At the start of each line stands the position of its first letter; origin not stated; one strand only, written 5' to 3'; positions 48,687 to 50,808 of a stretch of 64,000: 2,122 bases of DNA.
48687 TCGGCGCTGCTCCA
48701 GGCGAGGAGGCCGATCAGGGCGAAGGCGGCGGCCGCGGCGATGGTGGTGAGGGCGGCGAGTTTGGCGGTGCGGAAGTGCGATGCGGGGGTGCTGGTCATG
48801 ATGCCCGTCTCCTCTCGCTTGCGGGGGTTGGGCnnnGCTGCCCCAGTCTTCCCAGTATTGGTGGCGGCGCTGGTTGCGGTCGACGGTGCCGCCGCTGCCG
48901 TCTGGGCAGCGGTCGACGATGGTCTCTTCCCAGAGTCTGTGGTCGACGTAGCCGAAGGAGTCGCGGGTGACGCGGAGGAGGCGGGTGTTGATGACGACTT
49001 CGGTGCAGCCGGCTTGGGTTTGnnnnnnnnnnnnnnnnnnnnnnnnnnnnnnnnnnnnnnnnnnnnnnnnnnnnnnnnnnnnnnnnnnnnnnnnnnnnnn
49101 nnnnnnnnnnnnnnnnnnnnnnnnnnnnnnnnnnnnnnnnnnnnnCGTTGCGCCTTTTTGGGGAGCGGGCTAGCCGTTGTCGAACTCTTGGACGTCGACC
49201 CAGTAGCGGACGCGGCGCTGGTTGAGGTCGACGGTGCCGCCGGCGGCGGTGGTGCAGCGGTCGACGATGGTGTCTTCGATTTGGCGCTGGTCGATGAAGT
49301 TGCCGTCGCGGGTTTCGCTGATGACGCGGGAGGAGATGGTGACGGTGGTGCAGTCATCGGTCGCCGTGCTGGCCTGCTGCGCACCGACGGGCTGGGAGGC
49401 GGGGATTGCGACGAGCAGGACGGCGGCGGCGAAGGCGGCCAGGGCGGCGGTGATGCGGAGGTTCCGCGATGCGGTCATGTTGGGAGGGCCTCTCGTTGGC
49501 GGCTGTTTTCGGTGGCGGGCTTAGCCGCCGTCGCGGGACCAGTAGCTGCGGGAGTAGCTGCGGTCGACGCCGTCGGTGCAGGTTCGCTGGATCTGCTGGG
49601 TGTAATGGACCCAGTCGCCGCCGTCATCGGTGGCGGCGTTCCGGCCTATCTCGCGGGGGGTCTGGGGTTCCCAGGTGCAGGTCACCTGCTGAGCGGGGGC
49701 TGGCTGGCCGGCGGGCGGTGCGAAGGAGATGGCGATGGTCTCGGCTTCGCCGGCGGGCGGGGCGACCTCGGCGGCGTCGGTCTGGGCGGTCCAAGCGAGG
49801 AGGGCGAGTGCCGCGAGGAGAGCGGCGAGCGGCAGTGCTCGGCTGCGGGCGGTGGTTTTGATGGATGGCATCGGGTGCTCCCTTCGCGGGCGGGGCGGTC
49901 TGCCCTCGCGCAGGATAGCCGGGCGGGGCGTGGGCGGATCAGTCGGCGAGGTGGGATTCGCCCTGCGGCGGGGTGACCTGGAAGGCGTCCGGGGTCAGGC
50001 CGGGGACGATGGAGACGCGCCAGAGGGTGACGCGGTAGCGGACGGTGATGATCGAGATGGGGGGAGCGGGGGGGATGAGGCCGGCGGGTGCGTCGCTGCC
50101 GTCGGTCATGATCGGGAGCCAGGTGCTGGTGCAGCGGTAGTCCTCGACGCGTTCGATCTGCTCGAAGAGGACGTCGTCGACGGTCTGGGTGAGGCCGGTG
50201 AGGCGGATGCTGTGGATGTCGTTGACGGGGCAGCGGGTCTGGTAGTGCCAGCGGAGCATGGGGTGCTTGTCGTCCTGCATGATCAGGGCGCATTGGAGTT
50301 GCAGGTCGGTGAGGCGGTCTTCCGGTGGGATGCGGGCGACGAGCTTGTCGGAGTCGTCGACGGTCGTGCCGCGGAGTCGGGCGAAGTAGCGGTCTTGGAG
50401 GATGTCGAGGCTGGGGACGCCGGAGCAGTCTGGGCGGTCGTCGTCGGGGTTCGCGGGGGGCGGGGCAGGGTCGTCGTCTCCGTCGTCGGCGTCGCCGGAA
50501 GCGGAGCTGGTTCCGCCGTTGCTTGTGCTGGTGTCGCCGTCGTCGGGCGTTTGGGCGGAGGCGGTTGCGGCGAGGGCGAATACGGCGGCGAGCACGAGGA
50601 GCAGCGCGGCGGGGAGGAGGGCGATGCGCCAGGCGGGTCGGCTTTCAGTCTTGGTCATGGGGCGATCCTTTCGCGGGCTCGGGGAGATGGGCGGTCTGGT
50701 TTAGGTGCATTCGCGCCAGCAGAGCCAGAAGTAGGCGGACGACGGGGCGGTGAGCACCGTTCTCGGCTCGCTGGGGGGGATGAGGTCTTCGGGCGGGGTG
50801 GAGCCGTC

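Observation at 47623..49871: Run of six ~100-120-aa secreted mini-proteins with a conserved two-Cys spacing (plus two more at 59594..60303)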

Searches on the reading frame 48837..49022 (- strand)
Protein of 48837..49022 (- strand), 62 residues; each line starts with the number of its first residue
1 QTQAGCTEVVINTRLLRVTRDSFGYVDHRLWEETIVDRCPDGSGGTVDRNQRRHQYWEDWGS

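Call 24: find_homologous_proteins(query=A1, max_evalue=0.01)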
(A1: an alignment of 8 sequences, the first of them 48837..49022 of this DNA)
Query A1 (8 sequences) (62 aa, profile of the alignment): 53 proteins with E <= 0.01 among 154 candidates.
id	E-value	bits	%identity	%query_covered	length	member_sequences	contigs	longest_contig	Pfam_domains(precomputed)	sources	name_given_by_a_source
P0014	1.2e-16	78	33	53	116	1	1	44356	-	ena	-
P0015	1.5e-16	78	33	53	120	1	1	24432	-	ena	-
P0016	1.5e-16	78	33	53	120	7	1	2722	-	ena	-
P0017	1.6e-16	78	33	53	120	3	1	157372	-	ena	-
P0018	2.2e-16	77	33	53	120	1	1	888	-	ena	-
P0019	4.9e-16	76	98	100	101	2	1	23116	-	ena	-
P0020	7.6e-16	76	100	100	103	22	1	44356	-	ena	-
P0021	8.0e-16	76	98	100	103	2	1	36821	-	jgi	-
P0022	9.1e-16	75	33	53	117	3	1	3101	-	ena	-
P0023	1.1e-15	75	97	100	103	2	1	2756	-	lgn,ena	-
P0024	3.7e-15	73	33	53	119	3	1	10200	-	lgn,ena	-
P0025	5.2e-15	73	36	35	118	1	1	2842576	-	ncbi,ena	-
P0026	5.7e-15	73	36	35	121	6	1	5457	-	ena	-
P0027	7.0e-15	73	-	-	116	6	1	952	-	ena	-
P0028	8.2e-15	72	54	87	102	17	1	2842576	-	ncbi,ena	-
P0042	7.0e-12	63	52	87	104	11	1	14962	-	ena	-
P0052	1.1e-10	59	-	-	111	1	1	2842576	-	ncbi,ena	-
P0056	3.1e-9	54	50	87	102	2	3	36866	-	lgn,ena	-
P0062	5.9e-8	50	-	-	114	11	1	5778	-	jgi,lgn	-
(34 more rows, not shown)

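Call 25: find_encoding_contigs(protein=P0028, flank=10000, max_places=3)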
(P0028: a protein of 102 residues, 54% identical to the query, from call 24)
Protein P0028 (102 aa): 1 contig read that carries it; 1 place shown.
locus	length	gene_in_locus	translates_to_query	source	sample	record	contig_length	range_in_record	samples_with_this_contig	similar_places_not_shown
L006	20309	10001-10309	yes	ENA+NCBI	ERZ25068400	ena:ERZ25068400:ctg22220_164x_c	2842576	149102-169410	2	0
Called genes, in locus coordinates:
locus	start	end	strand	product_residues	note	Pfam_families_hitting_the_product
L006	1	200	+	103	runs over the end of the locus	-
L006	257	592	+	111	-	-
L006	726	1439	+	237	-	-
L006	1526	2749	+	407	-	-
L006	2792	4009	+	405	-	-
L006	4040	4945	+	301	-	-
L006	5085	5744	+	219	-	-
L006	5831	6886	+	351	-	-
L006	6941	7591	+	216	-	-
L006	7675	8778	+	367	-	-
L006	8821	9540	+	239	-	-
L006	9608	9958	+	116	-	-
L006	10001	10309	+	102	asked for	-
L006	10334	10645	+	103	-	-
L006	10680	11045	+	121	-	-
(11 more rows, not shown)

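Call 26: list_cluster_members(proteins=[P0028, P0025, P0052, P0021, P0062])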
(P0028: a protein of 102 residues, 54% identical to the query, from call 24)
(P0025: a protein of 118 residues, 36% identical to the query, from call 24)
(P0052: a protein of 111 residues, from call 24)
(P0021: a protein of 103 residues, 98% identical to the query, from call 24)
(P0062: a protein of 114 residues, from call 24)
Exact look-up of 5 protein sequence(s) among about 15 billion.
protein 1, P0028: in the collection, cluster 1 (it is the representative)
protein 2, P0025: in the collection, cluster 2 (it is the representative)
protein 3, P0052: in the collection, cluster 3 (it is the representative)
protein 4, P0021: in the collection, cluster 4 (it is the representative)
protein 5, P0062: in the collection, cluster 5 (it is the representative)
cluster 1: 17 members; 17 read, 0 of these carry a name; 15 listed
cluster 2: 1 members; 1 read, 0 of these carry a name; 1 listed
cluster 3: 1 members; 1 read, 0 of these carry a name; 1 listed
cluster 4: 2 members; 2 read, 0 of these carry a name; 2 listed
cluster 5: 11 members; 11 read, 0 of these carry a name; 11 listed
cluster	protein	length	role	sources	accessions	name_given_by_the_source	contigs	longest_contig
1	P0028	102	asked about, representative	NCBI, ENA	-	-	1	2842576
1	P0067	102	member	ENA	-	-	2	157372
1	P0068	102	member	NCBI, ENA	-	-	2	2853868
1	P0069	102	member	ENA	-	-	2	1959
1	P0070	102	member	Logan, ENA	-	-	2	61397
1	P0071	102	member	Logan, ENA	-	-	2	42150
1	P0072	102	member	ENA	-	-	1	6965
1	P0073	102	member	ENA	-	-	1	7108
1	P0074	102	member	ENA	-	-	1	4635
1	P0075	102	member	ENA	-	-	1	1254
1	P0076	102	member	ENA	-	-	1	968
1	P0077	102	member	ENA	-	-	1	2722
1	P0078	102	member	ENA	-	-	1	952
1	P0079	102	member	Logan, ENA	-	-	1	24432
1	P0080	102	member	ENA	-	-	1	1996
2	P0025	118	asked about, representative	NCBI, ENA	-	-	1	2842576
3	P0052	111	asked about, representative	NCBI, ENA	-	-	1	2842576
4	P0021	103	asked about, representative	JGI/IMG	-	-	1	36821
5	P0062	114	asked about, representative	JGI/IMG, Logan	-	-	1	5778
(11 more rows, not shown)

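Call 43: search_protein_representatives(alignment_id=A1)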
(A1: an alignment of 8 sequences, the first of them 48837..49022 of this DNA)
Query: 8 sequences, 56 profile positions. Proteins with E-value up to 0.001 (for the whole library): 9; up to 1e-10: 4; up to 1e-30: 0. The best 9 are listed.
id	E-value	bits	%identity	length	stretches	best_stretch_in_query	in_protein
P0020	2.4e-16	75.6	-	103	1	1-55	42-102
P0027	2.2e-15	72.5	-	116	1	2-56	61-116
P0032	4.2e-15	71.6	-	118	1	1-55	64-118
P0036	8.0e-14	67.5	-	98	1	2-54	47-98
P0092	3.1e-08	49.6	-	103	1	1-55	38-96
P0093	1.0e-07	47.9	-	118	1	4-56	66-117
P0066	3.6e-06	43.0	-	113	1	1-56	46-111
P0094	1.8e-05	40.7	-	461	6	29-45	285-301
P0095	1.9e-04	37.4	-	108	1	2-54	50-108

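Call 46: find_encoding_contigs(protein=P0056, flank=10000, max_places=3)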
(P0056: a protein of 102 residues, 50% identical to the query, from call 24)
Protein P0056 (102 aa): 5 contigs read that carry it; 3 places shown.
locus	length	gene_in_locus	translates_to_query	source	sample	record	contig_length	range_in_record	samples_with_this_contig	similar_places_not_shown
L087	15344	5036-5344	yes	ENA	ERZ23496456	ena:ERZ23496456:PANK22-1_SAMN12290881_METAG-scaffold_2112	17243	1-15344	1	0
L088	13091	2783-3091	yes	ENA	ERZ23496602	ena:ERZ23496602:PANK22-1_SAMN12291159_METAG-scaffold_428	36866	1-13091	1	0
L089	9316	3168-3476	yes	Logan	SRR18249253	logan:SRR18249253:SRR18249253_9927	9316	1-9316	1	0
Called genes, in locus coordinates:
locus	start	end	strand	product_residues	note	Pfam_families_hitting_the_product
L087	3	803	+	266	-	?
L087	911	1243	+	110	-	-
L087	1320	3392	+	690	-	PF13540:RCC1_2 (weak), PF25390:WD40_RLD, PF13540:RCC1_2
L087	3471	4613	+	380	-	-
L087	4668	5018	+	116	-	-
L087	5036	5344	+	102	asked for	-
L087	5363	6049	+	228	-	-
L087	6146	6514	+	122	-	-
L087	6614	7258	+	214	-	-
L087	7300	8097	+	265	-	-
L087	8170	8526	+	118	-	-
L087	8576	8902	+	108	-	-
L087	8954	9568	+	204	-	-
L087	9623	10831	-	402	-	PF02515:CoA_transf_3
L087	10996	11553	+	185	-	PF25160:LdpA_Fe-S-bd (faint), PF12797:Fer4_2 (faint), PF13237:Fer4_10 (weak), PF14697:Fer4_21 (faint), PF12838:Fer4_7, PF13187:Fer4_9, PF13484:Fer4_16, PF00037:Fer4, +3 more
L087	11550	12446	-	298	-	PF00106:adh_short, PF13561:adh_short_C2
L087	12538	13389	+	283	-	-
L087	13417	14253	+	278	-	-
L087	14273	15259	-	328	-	PF01208:URO-D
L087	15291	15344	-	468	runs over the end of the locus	PF00561:Abhydrolase_1, PF12697:Abhydrolase_6, PF00211:Guanylate_cyc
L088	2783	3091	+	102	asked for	-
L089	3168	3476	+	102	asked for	-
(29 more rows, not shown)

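Call 53: search_protein_families(library=pfam, max_evalue=0.1, proteins=[L087:8954-9568:+, L087:1320-3392:+, L087:6146-6514:+, L087:3471-4613:+])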
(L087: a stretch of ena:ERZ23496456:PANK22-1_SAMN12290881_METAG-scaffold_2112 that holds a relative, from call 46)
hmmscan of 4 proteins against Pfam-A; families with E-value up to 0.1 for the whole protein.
L087:8954-9568:+ (204 aa): 2 families
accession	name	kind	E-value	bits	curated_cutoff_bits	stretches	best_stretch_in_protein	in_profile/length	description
PF05345.18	He_PIG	-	4.1e-05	24.4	24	1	124-191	11-84/96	Putative Ig domain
PF13573.12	SprB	-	0.0021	18.1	28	1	134-153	17-35/37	SprB repeat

L087:1320-3392:+ (690 aa): 2 families
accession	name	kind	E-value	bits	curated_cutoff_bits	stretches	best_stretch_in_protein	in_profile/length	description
PF13540.12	RCC1_2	-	1e-54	181.4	22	6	114-142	2-30/30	Regulator of chromosome condensation (RCC1) repeat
PF25390.1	WD40_RLD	-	1.1e-33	117.5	150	1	41-294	34-333/363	RCC1-like domain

L087:6146-6514:+ (122 aa): 2 families
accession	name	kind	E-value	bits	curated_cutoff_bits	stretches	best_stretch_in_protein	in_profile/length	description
PF00734.23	CBM_1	-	0.026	14.8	20.6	1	94-114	7-27/29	Fungal cellulose binding domain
PF13663.11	DUF4148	-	0.092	13.6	27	1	12-49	10-38/62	Domain of unknown function (DUF4148)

L087:3471-4613:+ (380 aa): 0 families

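Call 64: search_solved_structures(query=A1, max_evalue=10)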
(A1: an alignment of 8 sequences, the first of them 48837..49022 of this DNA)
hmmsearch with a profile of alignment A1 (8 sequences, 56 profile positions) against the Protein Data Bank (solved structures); distinct sequences matched with E-value up to 10: 2.
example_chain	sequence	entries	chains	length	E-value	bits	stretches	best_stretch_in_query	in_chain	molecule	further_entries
5vnv_A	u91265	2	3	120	0.21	14.9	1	31-53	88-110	Nb.b201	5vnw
7c80_H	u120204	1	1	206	0.23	14.7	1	31-53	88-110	Heavy chain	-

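Call 84: find_encoding_contigs(protein=P0042, flank=10000, max_places=2)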
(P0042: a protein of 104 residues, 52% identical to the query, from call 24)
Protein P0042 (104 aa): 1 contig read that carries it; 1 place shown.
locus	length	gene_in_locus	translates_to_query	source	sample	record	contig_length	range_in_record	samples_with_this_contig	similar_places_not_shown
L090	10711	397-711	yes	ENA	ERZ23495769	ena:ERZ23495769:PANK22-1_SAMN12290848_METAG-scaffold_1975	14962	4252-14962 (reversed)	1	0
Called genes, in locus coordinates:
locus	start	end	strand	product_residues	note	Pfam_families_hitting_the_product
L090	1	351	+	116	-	?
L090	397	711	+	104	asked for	-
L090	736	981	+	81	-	PF00364:Biotin_lipoyl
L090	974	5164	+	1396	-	PF05359:DUF748, PF04357:TamB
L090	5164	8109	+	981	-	PF08479:POTRA_2 (faint), PF07244:POTRA, PF01103:Omp85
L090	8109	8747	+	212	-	-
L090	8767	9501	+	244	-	-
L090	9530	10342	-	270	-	PF02517:Rce1-like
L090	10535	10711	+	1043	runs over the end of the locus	PF08471:Ribonuc_red_2_N, PF02867:Ribonuc_red_lgC, PF12637:TSCPD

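Call 86: search_protein_families(library=pfam, max_evalue=0.00001, proteins=[L090:736-981:+, L090:8109-8747:+, L090:8767-9501:+])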
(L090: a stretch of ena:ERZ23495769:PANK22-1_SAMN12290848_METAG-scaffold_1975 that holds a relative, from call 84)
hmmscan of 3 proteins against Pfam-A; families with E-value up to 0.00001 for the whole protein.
L090:736-981:+ (81 aa): 1 family
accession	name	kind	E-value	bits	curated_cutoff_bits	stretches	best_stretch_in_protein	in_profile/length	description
PF00364.28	Biotin_lipoyl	-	4.2e-13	49.4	22.1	1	33-74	32-73/73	Biotin-requiring enzyme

L090:8109-8747:+ (212 aa): 0 families

L090:8767-9501:+ (244 aa): 0 families

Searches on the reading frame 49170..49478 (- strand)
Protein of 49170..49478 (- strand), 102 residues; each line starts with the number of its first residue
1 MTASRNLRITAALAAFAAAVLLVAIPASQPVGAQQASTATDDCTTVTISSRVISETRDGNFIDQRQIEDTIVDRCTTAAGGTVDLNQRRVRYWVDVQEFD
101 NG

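Call 7: search_protein_families(library=pfam, max_evalue=1, proteins=[window:49170-49478:-])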
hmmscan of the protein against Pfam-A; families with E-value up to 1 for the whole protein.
window:49170-49478:- (102 aa): 1 family
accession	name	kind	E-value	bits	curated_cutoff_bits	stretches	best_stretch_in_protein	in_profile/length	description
PF13567.11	DUF4131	-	0.35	11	31.6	0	6-57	29-78/165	Domain of unknown function (DUF4131)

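Call 63: search_protein_families(library=ncbifam, max_evalue=0.1, proteins=[window:49170-49478:-])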
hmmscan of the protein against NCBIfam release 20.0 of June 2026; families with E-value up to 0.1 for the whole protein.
window:49170-49478:- (102 aa): 0 families

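Call 77: search_protein_families(library=padloc, max_evalue=0.01, proteins=[window:49170-49478:-])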
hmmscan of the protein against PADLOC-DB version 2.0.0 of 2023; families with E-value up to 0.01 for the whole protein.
window:49170-49478:- (102 aa): 0 families

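Call 79: find_related_loci(query=A5, collection=metagenome_contigs, flank=10000)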
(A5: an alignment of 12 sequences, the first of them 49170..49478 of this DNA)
Query A5 (102 aa) in metagenome_contigs; peptide patterns used: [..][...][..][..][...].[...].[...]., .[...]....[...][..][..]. (x = any residue, [..] = any of these).
206 stretches matched a pattern, but none encodes a relative of the query by tblastn (E <= 1e-3).

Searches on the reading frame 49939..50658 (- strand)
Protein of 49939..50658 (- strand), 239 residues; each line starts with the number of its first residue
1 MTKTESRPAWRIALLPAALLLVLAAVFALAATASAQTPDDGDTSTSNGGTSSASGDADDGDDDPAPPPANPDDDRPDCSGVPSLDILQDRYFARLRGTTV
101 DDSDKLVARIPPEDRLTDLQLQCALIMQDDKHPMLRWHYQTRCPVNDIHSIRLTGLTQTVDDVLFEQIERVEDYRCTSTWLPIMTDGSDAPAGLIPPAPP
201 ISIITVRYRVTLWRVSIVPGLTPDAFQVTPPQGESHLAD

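Call 8: search_protein_families(library=pfam, max_evalue=1, proteins=[window:49939-50658:-])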
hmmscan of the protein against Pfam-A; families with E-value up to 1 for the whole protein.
window:49939-50658:- (239 aa): 2 families
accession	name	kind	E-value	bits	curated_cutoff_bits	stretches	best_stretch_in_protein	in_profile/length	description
PF11162.13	DUF2946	-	0.0027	18.9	23.7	1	13-86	4-78/117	Protein of unknown function (DUF2946)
PF21827.1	New_glue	-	0.18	12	31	1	18-54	6-46/94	New glue protein family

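Call 63: search_protein_families(library=ncbifam, max_evalue=0.1, proteins=[window:49939-50658:-])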
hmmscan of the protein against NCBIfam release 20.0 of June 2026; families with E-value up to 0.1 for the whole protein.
window:49939-50658:- (239 aa): 0 families

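Call 77: search_protein_families(library=padloc, max_evalue=0.01, proteins=[window:49939-50658:-])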
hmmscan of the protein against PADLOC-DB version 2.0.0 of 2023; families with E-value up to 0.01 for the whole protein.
window:49939-50658:- (239 aa): 0 families
